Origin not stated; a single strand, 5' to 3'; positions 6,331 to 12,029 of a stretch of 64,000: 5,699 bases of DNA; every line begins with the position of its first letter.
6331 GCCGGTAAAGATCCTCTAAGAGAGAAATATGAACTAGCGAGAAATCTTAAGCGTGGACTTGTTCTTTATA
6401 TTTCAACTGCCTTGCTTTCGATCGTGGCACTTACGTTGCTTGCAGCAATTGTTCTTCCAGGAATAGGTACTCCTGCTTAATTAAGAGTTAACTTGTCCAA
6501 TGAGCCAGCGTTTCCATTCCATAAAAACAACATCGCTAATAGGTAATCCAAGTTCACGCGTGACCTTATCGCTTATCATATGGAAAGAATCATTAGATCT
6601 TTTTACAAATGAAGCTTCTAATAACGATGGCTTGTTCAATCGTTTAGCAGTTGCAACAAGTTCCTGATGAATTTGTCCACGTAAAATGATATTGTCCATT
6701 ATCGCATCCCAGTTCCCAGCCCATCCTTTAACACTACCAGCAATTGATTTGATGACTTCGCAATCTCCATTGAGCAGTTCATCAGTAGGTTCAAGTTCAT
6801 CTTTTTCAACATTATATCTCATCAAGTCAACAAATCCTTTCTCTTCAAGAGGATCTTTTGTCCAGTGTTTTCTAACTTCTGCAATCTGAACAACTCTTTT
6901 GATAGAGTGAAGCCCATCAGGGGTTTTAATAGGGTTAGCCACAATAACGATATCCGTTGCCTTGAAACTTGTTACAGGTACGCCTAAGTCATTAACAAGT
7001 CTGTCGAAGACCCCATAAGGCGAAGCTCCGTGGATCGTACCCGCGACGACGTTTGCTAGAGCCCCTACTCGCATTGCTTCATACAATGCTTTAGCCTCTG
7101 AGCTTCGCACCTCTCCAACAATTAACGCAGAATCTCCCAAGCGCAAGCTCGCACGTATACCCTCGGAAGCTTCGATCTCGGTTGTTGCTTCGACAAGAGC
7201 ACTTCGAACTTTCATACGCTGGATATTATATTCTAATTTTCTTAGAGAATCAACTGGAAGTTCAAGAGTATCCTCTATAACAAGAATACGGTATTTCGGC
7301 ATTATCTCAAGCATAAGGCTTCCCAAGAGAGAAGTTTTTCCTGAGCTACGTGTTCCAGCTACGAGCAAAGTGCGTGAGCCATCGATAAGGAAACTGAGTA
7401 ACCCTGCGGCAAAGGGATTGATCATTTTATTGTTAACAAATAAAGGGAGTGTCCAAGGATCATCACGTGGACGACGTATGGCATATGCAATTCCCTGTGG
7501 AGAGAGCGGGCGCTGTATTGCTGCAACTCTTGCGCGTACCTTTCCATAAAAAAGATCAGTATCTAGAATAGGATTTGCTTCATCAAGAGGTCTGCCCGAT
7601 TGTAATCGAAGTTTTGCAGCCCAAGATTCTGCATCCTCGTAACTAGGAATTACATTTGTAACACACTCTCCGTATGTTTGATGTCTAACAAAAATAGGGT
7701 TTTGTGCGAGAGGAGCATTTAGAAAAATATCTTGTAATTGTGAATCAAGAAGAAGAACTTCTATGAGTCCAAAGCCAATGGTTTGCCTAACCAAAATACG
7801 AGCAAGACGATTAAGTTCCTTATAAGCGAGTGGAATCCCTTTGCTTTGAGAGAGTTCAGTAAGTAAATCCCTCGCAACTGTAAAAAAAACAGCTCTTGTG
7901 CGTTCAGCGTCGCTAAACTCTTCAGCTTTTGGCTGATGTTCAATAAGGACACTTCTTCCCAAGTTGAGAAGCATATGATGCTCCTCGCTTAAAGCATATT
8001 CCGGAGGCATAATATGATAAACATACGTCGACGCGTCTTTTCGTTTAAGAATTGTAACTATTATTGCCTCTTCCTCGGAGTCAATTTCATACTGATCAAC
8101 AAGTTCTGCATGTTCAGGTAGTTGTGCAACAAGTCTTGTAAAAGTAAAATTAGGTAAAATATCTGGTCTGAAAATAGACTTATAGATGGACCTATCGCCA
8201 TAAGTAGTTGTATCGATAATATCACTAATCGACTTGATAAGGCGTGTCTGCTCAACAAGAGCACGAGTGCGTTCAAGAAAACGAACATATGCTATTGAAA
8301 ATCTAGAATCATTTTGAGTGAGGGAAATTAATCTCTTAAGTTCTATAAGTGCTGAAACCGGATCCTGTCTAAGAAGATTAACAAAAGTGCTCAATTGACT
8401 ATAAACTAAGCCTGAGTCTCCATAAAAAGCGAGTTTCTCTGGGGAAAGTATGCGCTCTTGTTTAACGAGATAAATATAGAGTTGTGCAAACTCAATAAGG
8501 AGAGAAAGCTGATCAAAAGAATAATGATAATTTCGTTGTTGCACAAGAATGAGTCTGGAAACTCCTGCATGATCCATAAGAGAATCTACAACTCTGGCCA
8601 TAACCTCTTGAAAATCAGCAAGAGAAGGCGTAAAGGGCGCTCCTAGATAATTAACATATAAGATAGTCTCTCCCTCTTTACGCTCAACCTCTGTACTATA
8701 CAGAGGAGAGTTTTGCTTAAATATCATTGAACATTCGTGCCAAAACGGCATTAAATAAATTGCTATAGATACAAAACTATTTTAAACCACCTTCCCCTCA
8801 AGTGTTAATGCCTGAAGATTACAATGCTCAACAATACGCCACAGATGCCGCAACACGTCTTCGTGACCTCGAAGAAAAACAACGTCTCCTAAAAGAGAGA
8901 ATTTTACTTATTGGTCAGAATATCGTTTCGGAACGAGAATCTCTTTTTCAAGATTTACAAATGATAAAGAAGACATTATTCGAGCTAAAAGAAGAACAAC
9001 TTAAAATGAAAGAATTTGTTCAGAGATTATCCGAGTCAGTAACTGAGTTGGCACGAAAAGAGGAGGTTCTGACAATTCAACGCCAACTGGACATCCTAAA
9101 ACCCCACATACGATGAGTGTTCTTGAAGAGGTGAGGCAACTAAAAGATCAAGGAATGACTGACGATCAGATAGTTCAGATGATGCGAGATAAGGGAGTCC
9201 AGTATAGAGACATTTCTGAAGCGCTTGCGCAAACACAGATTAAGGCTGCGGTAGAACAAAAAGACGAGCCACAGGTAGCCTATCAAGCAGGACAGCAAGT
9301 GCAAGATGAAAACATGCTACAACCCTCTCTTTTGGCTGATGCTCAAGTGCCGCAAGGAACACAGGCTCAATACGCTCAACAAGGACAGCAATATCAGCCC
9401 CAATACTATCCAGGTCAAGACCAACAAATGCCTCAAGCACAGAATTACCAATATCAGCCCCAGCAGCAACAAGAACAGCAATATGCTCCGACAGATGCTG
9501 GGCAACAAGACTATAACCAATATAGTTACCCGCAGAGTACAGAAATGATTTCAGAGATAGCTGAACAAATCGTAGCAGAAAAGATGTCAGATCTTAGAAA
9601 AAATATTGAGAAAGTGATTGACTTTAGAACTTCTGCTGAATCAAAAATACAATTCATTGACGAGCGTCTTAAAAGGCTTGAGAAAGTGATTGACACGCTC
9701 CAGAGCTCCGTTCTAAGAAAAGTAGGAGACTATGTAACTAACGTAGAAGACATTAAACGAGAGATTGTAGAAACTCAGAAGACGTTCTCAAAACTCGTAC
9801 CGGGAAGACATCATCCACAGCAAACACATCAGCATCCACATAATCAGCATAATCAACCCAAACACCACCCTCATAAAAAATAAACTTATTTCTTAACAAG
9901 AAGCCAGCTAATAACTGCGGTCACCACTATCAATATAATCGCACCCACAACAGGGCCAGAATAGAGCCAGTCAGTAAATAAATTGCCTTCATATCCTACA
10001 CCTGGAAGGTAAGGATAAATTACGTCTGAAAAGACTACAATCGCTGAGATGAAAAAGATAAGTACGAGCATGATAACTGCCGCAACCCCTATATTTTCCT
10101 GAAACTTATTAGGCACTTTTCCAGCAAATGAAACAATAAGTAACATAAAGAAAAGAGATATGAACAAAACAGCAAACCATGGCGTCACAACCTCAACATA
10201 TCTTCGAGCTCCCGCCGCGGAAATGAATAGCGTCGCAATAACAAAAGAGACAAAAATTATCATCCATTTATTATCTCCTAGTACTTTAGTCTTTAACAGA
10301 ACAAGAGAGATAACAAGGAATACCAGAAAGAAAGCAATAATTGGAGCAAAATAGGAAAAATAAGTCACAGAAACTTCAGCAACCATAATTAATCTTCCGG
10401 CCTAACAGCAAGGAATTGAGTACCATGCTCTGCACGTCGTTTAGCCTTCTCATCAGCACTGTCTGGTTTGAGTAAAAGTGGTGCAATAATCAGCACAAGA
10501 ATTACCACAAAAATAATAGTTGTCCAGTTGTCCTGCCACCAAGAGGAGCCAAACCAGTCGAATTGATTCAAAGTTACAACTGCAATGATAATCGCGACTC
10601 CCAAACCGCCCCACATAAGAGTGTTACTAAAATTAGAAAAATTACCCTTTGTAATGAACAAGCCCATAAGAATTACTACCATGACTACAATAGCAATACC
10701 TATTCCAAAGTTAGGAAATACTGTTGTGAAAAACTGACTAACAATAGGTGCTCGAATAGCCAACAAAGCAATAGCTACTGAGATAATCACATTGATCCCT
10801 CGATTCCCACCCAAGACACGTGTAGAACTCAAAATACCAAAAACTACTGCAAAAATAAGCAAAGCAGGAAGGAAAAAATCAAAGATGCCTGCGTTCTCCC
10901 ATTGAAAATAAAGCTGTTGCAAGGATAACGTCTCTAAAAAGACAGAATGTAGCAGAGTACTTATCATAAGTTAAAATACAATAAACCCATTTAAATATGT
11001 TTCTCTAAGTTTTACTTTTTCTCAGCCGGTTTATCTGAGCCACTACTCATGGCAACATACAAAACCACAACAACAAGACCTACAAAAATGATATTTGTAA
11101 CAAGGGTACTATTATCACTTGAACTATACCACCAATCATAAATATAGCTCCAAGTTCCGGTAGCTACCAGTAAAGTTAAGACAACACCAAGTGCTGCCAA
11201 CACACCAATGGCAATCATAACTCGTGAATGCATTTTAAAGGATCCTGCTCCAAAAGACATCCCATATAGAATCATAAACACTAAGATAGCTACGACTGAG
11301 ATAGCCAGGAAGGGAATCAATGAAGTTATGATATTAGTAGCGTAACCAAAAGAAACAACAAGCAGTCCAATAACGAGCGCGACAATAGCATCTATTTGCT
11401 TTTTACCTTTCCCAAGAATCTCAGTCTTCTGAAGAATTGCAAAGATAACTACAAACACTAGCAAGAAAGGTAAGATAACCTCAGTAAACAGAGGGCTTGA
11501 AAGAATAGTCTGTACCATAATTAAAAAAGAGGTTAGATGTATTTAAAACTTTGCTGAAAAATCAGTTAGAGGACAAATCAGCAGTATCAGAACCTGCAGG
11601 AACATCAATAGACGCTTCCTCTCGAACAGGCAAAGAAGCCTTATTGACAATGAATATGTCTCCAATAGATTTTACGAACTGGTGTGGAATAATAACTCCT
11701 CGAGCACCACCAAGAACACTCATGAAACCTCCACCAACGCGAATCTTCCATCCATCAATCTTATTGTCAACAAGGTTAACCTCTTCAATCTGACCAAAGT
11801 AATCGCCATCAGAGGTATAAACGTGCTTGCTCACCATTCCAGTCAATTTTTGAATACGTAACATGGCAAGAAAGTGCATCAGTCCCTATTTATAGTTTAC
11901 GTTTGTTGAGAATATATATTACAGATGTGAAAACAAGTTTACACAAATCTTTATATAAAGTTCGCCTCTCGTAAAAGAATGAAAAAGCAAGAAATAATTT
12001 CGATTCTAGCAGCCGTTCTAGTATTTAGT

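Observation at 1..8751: Type IV pilus-like locus with six tandem class III-signal-peptide genes of very different sizes, including a Cys-rich one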

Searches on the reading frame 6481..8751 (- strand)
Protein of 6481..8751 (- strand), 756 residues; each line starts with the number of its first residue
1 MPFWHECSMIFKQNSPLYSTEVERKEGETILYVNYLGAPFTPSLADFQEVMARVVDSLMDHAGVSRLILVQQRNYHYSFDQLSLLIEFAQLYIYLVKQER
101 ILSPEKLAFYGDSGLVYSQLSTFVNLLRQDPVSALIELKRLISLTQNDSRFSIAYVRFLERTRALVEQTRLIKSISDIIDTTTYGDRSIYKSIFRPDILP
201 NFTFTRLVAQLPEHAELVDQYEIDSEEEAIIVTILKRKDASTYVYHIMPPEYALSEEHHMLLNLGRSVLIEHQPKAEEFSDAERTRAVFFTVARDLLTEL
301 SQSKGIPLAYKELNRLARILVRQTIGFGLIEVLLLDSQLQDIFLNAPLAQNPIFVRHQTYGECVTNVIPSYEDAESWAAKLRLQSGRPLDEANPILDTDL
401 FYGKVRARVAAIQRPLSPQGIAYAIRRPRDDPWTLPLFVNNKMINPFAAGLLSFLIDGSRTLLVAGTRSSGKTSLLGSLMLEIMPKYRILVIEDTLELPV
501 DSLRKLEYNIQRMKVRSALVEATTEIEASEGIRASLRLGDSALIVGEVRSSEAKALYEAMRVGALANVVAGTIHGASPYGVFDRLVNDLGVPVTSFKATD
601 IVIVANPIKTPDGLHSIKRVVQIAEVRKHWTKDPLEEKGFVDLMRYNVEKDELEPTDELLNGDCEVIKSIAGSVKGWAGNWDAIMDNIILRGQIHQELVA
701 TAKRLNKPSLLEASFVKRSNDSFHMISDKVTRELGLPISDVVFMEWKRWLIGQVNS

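Call 3: search_protein_families(library=pfam, proteins=[window:6481-8751:-], max_evalue=0.1)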
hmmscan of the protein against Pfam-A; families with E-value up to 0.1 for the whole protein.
window:6481-8751:- (756 aa): 2 families
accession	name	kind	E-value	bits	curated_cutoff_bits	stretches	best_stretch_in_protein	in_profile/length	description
PF00437.27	T2SSE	-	1.8e-14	53.6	24.9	1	425-605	109-274/370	Type II/IV secretion system protein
PF13191.12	AAA_16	-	0.0093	16.9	32.6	1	458-561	22-121/167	AAA ATPase domain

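Call 8: search_solved_structures(query=window:6481-8751:-, max_evalue=0.001, show_alignments=1)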
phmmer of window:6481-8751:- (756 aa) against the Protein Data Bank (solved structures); distinct sequences matched with E-value up to 0.001: 10.
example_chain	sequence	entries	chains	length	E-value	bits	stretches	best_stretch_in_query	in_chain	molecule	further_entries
2oap_1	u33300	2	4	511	1.5e-28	102.7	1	216-606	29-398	Type II secretion system protein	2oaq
8rkd_E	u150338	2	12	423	8.9e-23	83.6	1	293-588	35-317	Pilus assembly ATPase CpaF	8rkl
8rjf_A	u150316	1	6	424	9e-23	83.6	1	293-588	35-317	Pilus assembly ATPase CpaF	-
9e24_A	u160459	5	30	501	1.5e-22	82.9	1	293-588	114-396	CpaF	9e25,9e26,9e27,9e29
4ii7_A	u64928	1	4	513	1.3e-16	63.3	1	320-626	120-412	FlaI ATPase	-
4ihq_A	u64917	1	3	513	8.6e-16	60.5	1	320-626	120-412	FlaI ATPase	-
6bge_A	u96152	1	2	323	1.4e-06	30.1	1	392-587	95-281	VirB11-like protein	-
1g6o_A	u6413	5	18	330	1.4e-06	30.1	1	392-587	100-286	CAG-ALPHA | virB11 homolog | Cag-alfa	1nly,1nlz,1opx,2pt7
2gza_A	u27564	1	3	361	5.1e-05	24.9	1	455-566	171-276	Type IV secretion system protein VirB11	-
3jvu_A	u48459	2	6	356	0.00028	22.5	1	461-587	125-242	Twitching mobility protein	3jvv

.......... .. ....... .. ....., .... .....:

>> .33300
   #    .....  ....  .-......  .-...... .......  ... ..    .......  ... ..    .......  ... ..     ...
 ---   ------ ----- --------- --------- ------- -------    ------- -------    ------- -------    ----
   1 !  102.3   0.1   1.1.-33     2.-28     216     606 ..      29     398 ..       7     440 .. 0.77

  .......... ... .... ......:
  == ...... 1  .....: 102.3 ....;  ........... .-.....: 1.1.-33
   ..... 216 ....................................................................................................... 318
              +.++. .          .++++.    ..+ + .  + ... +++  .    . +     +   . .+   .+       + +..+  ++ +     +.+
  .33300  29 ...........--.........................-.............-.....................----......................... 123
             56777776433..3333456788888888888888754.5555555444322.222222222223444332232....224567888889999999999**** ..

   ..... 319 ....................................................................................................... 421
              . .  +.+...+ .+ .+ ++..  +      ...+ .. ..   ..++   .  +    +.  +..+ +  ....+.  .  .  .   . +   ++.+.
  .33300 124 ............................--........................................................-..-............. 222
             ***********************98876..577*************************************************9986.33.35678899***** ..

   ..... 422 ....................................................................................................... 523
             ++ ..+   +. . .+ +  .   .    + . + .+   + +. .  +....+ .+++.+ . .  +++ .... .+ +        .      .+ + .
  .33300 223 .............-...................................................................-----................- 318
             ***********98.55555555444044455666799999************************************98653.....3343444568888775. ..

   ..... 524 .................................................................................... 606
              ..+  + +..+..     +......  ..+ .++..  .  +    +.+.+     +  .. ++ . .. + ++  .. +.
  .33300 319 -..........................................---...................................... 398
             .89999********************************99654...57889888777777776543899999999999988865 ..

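Call 10: search_protein_families(library=ncbifam, proteins=[window:6481-8751:-], max_evalue=0.1)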
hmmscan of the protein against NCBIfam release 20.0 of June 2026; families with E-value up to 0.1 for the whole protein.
window:6481-8751:- (756 aa): 16 families
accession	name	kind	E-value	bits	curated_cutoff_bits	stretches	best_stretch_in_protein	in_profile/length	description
TIGR03819.1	heli_sec_ATPase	hypoth_equivalog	5.9e-38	130.9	373.15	1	300-586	25-298/340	TadA family conjugal transfer-associated ATPase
NF058587.1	archaellum_moto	equivalog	3.4e-36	125.1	550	1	294-654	114-459/527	archaellum flagellar ATPase motor FlaI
TIGR02782.1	TrbB_P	equivalog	2.5e-18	66.4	304.55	1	331-587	15-254/303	P-type conjugative transfer ATPase TrbB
TIGR02788.1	VirB11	equivalog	7.4e-15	54.8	249.95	1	454-587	139-264/308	P-type DNA transfer ATPase VirB11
NF053672.1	bindosome_BasE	exception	8.7e-15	54.4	1000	1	311-657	123-452/512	bindosome assembly system ATPase subunit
NF010469.0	PRK13894.1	subfamily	6.9e-12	45.3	508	1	373-586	66-265/320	conjugal transfer ATPase TrbB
NF041000.1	ATPase_ComGA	equivalog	1e-11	44.3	300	1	461-604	130-260/267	competence type IV pilus ATPase ComGA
NF010425.0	PRK13851.1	equivalog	4.4e-11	42.2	461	1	452-586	155-281/344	type IV secretion system protein VirB11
NF010407.0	PRK13833.1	subfamily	2.6e-08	33.7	499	1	389-585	77-259/323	conjugal transfer protein TrbB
NF010475.0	PRK13900.1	equivalog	2e-07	30.4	389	1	452-584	153-278/333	type IV secretion system ATPase VirB11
NF053534.1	T4PilAsmATPsTfpB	equivalog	1.2e-05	23.9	850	1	462-605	339-468/584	type IV pilus assembly ATPase TfpB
TIGR02533.1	type_II_gspE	equivalog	2e-05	23.5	630.25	1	461-591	245-361/486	type II secretion system ATPase GspE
TIGR01420.1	pilT_fam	subfamily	4.5e-05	22.8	319.1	1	462-587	125-241/343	PilT/PilU family type 4a pilus ATPase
NF007755.0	PRK10436.1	equivalog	0.00031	19.5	617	1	461-605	221-351/465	type II secretion system protein GspE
TIGR02524.1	dot_icm_DotB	equivalog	0.0035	16.6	463.3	1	462-588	137-259/358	Dot/Icm type IV secretion system ATPase DotB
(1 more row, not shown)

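Call 11: find_related_loci(query=window:6481-8751:-, collection=genome_contigs, flank=10000)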
Query window:6481-8751:- (756 aa) in genome_contigs; peptide patterns used: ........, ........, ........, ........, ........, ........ (x = any residue, [..] = any of these).
411 stretches matched a pattern; 359 encode a relative of the query (tblastn E <= 1e-3); the best 80 are kept; 80 distinct loci.
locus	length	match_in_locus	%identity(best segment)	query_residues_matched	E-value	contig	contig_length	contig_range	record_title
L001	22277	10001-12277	73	6-754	0e+0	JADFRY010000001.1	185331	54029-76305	MAG: Nanoarchaeota archaeon isolate B8T1B11 B8T1B11_NODE12, whole genome shotgun sequence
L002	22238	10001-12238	74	9-754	0e+0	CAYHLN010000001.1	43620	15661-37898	MAG TPA_asm: Candidatus Woesearchaeota archaeon isolate ERP119705_co13_477 genome assembly, contig: NODE_993_length_4362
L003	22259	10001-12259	72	9-754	0e+0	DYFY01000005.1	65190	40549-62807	MAG TPA_asm: Candidatus Parvarchaeum sp. isolate BE2012_37_19 Afr_mines_BE2012_254_length_65190_cov_8_067107, whole geno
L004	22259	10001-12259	73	8-756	0e+0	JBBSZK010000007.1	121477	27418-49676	MAG: Nanoarchaeota archaeon isolate H43-bin084_1 H43_bin084_1_000000000007, whole genome shotgun sequence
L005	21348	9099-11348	71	9-753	0e+0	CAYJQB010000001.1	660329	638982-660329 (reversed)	MAG TPA_asm: Candidatus Woesearchaeota archaeon isolate ERP124720_co1_145 genome assembly, contig: NODE_12_length_660329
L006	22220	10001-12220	73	9-755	0e+0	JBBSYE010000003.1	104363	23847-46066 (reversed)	MAG: Nanoarchaeota archaeon isolate H41-bin053_1 H41_bin053_1_000000000003, whole genome shotgun sequence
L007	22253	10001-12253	69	9-754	0e+0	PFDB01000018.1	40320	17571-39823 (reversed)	MAG: Candidatus Pacearchaeota archaeon CG10_big_fil_rev_8_21_14_0_10_34_76 CG10_8_21_14_0.10_scaffold_1701_c, whole geno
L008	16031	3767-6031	72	1-756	0e+0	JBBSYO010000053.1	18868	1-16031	MAG: Nanoarchaeota archaeon isolate H52-bin126_1 H52_bin126_1_000000000053, whole genome shotgun sequence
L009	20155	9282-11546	71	6-754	0e+0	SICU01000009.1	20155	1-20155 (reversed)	MAG: Candidatus Pacearchaeota archaeon isolate Baikal-deep-G140 BACOMB-DPANN-C24, whole genome shotgun sequence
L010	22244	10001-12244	72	9-754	0e+0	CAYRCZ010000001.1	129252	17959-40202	MAG TPA_asm: Candidatus Woesearchaeota archaeon isolate SRP286056_co1_393 genome assembly, contig: NODE_97_length_129252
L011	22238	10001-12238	71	9-753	0e+0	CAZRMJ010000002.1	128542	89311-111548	MAG TPA_asm: Candidatus Woesearchaeota archaeon isolate SRP342105_co2_376 genome assembly, contig: NODE_102_length_12854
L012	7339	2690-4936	70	9-754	0e+0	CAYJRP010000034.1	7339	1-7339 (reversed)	MAG TPA_asm: Candidatus Woesearchaeota archaeon isolate ERP125453_co1_333 genome assembly, contig: NODE_12759_length_733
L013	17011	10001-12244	71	9-754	0e+0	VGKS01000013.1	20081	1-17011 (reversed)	MAG: Candidatus Pacearchaeota archaeon isolate M_DeepCast_50m_m2_169 M_DeepCast_50m_m2_169_Ga0194121_10004540, whole gen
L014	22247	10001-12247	71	9-754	0e+0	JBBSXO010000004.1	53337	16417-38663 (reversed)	MAG: Nanoarchaeota archaeon isolate H41-bin051_1 H41_bin051_1_000000000004, whole genome shotgun sequence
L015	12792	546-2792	71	8-754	0e+0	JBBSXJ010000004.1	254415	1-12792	MAG: Nanoarchaeota archaeon isolate H41-bin063_1 H41_bin063_1_000000000004, whole genome shotgun sequence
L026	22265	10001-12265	65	6-750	0e+0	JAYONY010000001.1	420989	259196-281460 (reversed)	MAG: archaeon isolate 139570_S171_concoct_bins.tsv.001 NODE_2_length_420989_cov_6.098920, whole genome shotgun sequence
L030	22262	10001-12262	66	7-753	0e+0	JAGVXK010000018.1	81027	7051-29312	Candidatus Pacearchaeota archaeon isolate RIFCSPHIGHO2_01_FULL_35_25 rifcsphigho2_01_scaffold_356, whole genome shotgun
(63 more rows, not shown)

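Call 17: search_protein_families(library=pfam, proteins=[L001:21375-22202:+, L002:19970-20809:+, L004:20238-21056:+, L030:20747-21604:+, L001:18787-19251:+, L001:19248-19835:+, L001:19831-20295:+, L001:20456-21085:+, L001:15746-16555:+, L026:17246-18793:+], max_evalue=0.1)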
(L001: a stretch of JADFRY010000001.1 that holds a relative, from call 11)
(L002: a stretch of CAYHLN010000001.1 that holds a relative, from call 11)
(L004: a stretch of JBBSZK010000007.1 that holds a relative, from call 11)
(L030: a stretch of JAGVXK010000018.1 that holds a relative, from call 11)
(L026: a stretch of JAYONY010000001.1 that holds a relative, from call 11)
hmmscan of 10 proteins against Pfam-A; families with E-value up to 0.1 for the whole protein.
L001:21375-22202:+ (275 aa): 1 family
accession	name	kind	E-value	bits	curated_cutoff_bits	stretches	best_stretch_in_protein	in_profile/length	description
PF01478.23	Peptidase_A24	-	4.8e-11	43.5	26.5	1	11-122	3-103/104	Type IV leader peptidase family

L002:19970-20809:+ (279 aa): 1 family
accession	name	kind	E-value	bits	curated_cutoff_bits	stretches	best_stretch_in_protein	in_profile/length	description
PF01478.23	Peptidase_A24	-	1.1e-09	39.1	26.5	1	10-115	2-102/104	Type IV leader peptidase family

L004:20238-21056:+ (272 aa): 1 family
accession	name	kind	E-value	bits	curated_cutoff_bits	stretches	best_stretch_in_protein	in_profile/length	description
PF01478.23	Peptidase_A24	-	1.1e-12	48.7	26.5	1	11-118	3-99/104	Type IV leader peptidase family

L030:20747-21604:+ (285 aa): 1 family
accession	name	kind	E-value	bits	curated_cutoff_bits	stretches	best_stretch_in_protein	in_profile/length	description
PF01478.23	Peptidase_A24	-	7.1e-14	52.6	26.5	1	11-122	3-103/104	Type IV leader peptidase family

L001:18787-19251:+ (154 aa): 0 families

L001:19248-19835:+ (195 aa): 1 family
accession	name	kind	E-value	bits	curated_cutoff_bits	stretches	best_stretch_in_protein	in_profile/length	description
PF12829.12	Mhr1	-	0.016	15.7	27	1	62-119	1-52/84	Transcriptional regulation of mitochondrial recombination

L001:19831-20295:+ (154 aa): 0 families

L001:20456-21085:+ (209 aa): 0 families

L001:15746-16555:+ (269 aa): 0 families

L026:17246-18793:+ (515 aa): 0 families

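Call 70: search_protein_families(library=ncbifam, proteins=[L001:21375-22202:+, L030:20747-21604:+, L001:20456-21085:+, L001:15483-15749:+], max_evalue=0.05)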
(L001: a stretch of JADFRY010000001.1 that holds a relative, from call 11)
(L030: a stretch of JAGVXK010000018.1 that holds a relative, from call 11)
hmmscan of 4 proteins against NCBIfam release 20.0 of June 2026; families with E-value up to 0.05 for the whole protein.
L001:21375-22202:+ (275 aa): 1 family
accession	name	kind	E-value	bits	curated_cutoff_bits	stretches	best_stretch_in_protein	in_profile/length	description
NF040695.1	FlaK_Arch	equivalog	2.4e-09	37.1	330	1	8-100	5-94/230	preflagellin peptidase FlaK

L030:20747-21604:+ (285 aa): 1 family
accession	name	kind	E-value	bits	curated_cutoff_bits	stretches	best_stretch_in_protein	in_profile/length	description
NF040695.1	FlaK_Arch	equivalog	1.6e-10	41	330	1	8-133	3-135/230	preflagellin peptidase FlaK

L001:20456-21085:+ (209 aa): 0 families

L001:15483-15749:+ (88 aa): 0 families

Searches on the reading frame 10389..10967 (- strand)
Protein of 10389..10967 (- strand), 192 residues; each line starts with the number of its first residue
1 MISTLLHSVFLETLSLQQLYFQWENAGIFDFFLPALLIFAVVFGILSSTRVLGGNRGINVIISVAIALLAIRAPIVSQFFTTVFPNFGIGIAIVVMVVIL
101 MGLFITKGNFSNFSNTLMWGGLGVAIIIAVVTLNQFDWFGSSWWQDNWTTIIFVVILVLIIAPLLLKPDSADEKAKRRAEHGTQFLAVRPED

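Call 47: search_protein_families(library=pfam, proteins=[window:10389-10967:-], max_evalue=0.01)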
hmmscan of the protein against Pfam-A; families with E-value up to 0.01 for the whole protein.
window:10389-10967:- (192 aa): 1 family
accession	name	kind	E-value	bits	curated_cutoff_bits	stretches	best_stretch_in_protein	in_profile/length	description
PF13520.12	AA_permease_2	-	0.0043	16.5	27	0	50-173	56-174/427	Amino acid permease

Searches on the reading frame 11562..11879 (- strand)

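Call 47: search_protein_families(library=pfam, proteins=[window:11562-11879:-], max_evalue=0.01)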
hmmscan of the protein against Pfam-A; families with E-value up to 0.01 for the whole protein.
window:11562-11879:- (105 aa): 1 family
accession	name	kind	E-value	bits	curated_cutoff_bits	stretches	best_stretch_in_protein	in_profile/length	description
PF05239.21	PRC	-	1.8e-06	28.3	21.2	1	17-79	11-72/78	PRC-barrel domain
